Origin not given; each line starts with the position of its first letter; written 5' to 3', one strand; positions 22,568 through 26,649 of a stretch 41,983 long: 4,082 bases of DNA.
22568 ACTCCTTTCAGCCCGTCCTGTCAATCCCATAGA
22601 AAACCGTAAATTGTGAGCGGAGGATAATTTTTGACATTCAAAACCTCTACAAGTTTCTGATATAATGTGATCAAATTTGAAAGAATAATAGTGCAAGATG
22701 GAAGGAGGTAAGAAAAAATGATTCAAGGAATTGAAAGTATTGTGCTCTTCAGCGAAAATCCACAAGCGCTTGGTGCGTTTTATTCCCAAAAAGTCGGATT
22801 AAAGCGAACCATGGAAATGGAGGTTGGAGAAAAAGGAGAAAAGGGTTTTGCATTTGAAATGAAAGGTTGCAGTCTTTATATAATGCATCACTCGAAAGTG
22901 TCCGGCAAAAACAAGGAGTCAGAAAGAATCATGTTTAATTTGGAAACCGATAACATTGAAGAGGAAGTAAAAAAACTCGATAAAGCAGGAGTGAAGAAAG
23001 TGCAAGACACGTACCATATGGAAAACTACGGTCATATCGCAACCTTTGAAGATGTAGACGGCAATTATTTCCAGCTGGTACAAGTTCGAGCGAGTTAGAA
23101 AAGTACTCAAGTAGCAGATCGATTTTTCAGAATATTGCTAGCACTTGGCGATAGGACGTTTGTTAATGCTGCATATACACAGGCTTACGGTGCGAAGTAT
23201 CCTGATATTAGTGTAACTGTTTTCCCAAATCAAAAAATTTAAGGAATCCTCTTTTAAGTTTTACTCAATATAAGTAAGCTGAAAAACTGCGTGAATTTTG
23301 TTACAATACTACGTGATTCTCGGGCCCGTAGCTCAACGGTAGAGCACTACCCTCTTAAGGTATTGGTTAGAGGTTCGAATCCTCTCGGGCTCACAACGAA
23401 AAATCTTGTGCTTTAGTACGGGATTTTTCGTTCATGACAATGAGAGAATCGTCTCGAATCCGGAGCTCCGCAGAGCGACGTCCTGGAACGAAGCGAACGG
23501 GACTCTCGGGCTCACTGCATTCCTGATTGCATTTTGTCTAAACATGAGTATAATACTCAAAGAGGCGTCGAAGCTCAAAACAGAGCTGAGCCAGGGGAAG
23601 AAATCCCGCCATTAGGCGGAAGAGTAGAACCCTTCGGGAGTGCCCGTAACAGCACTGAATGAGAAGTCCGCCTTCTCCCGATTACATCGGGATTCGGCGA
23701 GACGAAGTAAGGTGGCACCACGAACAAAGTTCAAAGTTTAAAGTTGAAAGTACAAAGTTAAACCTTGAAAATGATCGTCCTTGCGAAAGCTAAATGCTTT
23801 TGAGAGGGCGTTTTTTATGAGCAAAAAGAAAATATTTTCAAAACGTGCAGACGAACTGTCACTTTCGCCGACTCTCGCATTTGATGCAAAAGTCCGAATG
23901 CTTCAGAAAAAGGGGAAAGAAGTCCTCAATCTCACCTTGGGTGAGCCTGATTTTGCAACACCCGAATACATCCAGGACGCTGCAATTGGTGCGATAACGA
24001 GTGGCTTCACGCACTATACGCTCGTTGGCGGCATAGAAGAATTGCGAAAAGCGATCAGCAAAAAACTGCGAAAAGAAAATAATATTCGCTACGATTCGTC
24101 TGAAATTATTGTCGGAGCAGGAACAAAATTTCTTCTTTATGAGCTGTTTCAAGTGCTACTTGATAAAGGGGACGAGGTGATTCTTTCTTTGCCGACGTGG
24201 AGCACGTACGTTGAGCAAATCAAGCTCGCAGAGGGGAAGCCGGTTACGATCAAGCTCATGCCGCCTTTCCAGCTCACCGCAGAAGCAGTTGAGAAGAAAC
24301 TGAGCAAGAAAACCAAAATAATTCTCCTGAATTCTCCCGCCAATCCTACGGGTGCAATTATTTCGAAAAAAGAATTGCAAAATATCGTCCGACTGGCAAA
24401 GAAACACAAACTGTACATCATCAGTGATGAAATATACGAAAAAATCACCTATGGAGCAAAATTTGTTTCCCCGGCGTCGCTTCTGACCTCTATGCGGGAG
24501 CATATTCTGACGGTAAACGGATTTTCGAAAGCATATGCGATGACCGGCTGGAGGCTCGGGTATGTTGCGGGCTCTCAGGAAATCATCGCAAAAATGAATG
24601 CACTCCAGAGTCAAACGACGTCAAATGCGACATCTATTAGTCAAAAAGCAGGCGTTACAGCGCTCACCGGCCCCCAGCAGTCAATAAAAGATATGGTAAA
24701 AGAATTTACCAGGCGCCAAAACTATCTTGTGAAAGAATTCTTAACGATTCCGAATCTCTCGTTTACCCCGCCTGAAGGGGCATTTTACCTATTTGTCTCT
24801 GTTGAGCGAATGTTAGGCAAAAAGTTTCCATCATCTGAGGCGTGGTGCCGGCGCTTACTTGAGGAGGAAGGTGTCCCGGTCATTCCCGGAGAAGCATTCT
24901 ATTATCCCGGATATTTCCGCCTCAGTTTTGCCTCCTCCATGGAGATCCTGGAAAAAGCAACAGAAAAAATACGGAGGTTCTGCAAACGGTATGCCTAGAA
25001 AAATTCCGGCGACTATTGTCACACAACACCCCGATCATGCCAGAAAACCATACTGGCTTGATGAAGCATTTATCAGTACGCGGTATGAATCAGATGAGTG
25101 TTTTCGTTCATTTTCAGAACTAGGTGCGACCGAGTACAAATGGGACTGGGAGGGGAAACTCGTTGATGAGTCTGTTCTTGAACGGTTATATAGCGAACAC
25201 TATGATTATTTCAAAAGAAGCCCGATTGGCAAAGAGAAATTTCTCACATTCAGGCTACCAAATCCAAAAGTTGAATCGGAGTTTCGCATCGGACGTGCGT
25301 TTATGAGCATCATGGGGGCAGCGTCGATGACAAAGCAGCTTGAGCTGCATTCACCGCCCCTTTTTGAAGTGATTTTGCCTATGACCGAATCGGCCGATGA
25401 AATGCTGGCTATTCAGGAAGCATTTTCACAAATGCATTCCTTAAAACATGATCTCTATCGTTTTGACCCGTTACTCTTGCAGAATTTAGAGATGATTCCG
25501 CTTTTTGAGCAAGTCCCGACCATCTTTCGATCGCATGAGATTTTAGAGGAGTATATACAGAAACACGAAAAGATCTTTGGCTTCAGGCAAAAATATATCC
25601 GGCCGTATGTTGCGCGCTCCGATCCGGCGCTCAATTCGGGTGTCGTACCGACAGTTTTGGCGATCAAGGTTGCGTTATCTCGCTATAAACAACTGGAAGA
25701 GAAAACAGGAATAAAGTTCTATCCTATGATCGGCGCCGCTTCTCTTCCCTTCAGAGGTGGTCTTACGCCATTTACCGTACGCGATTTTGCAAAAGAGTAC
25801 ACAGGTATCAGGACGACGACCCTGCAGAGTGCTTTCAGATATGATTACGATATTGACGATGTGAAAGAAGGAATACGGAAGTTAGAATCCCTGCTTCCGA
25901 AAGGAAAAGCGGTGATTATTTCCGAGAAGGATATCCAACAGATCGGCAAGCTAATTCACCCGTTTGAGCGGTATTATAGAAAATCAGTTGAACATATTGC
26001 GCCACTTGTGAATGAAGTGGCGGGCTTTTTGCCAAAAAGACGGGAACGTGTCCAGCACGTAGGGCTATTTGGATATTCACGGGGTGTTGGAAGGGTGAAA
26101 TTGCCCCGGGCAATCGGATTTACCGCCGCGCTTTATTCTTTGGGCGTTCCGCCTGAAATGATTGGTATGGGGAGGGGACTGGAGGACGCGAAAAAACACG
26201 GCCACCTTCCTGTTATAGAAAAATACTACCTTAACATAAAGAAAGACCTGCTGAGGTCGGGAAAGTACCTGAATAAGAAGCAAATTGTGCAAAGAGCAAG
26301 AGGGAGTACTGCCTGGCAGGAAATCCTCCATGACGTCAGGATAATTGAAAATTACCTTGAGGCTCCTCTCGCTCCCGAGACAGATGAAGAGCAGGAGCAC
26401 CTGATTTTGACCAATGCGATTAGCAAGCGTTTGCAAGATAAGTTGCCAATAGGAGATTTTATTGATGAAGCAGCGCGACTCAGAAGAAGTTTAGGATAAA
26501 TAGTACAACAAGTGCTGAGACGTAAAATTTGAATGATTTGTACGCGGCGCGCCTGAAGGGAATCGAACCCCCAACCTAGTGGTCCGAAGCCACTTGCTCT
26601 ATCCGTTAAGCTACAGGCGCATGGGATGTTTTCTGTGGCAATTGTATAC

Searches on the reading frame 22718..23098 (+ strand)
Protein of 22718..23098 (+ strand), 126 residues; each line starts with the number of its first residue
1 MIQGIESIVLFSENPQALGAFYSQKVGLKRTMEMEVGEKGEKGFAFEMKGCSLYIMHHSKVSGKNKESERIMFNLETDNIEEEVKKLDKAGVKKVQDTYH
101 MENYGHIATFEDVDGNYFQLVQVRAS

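Call 15: search_protein_families(library=pfam, proteins=[window:22718-23098:+], max_evalue=0.01)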
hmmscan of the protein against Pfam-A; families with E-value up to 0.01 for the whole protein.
window:22718-23098:+ (126 aa): 2 families
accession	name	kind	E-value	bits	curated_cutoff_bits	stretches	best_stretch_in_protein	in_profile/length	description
PF00903.31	Glyoxalase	-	1.2e-08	35.8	20.6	1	5-120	2-121/121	Glyoxalase/Bleomycin resistance protein/Dioxygenase superfamily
PF18029.7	Glyoxalase_6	-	1.4e-08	35.7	23.6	1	8-121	2-106/106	Glyoxalase-like domain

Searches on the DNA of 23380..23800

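Call 87: search_rna_families(source=window, start=23380, end=23800, threshold=evalue, max_evalue=10, show_alignments=2)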
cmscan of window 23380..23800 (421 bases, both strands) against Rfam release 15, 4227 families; matches with E-value up to 10: 6.
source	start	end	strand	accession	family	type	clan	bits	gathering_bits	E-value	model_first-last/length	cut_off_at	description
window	23380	23449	+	RF04136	MIR1862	Gene; miRNA;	-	15.8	84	2.6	1-90/90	no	MIR1862 microRNA precursor family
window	23595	23646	-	RF02975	DUF3800-XI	Gene; sRNA;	-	14.5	37.8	0.8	1-48/48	no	DUF3800-XI RNA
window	23387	23468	+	RF01170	snoU61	Gene; snRNA; snoRNA; CD-box;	CL00067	14.2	55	4.1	1-84/84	no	Small nucleolar RNA U61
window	23463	23515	+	RF01973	H19_2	Gene; lncRNA;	-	13.1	50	0.73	1-69/69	no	H19 conserved region 2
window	23506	23687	-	RF01756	rne-II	Cis-reg;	-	11.9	50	0.52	1-287/287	no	rne-II RNA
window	23559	23741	+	RF00230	T-box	Cis-reg; leader;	-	10.2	93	6.6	1-219/219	no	T-box leader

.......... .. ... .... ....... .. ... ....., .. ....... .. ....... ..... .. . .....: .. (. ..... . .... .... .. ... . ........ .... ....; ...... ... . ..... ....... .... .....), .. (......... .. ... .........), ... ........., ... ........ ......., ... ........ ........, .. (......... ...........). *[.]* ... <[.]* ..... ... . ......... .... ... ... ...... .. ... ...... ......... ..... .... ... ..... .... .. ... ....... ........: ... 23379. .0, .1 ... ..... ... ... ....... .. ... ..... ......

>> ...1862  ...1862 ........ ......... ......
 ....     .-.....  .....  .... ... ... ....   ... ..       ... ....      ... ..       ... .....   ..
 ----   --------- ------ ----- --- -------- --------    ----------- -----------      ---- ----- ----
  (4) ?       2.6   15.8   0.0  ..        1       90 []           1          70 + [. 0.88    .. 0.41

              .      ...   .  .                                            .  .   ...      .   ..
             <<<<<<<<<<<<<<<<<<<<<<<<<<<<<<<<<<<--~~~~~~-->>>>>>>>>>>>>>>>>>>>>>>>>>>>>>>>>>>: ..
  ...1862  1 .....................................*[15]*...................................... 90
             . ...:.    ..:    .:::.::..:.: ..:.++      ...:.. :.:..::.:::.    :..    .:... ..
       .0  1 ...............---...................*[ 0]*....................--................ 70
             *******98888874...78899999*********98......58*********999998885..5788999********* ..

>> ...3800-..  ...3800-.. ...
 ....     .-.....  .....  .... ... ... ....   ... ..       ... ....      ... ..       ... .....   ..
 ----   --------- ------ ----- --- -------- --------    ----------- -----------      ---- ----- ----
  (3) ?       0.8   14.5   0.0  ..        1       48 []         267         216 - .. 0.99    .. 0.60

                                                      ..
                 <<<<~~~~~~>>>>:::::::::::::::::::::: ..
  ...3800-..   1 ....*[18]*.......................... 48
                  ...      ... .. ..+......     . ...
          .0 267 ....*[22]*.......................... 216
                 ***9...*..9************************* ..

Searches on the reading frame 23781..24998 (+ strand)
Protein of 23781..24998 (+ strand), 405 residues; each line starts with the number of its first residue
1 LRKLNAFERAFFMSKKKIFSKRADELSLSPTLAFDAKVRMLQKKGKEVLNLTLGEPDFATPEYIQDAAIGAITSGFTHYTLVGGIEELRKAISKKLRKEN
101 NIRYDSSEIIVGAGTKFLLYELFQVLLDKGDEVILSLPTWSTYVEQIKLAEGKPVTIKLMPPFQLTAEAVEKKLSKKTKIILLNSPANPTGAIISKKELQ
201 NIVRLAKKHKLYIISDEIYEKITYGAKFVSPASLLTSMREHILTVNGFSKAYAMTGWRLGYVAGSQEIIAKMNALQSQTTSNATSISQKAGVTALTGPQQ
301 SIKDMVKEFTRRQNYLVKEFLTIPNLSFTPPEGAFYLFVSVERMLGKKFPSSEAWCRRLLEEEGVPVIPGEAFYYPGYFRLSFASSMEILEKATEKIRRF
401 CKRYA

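Call 89: search_protein_families(library=pfam, proteins=[window:23781-24998:+], max_evalue=0.01)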
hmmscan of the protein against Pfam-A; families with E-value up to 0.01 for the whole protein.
window:23781-24998:+ (405 aa): 6 families
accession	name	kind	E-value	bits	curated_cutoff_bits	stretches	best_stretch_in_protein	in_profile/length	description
PF00155.27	Aminotran_1_2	-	3.5e-76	257.2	19.7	1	47-397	2-361/361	Aminotransferase class I and II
PF01041.23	DegT_DnrJ_EryC1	-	1.6e-08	34.7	19.8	1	109-216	43-145/360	DegT/DnrJ/EryC1/StrS aminotransferase family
PF01053.26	Cys_Met_Meta_PP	-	6.6e-07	28.6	27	1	123-217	84-174/381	Cys/Met metabolism PLP-dependent enzyme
PF00266.25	Aminotran_5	-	0.00011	21.7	21.5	1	118-216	77-175/371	Aminotransferase class-V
PF04864.19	Alliinase_C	-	0.0024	17.2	22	1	87-288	47-233/363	Allinase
PF01212.27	Beta_elim_lyase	-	0.0059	16.4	27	0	123-216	64-168/288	Beta-eliminating lyase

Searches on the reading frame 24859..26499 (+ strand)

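Call 89: search_protein_families(library=pfam, proteins=[window:24859-26499:+], max_evalue=0.01)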
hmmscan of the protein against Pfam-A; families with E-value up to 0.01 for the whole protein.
window:24859-26499:+ (546 aa): 1 family
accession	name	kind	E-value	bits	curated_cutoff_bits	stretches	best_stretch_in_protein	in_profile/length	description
PF14010.12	PEPcase_2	-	5.9e-129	431.2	25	1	49-546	1-493/493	Phosphoenolpyruvate carboxylase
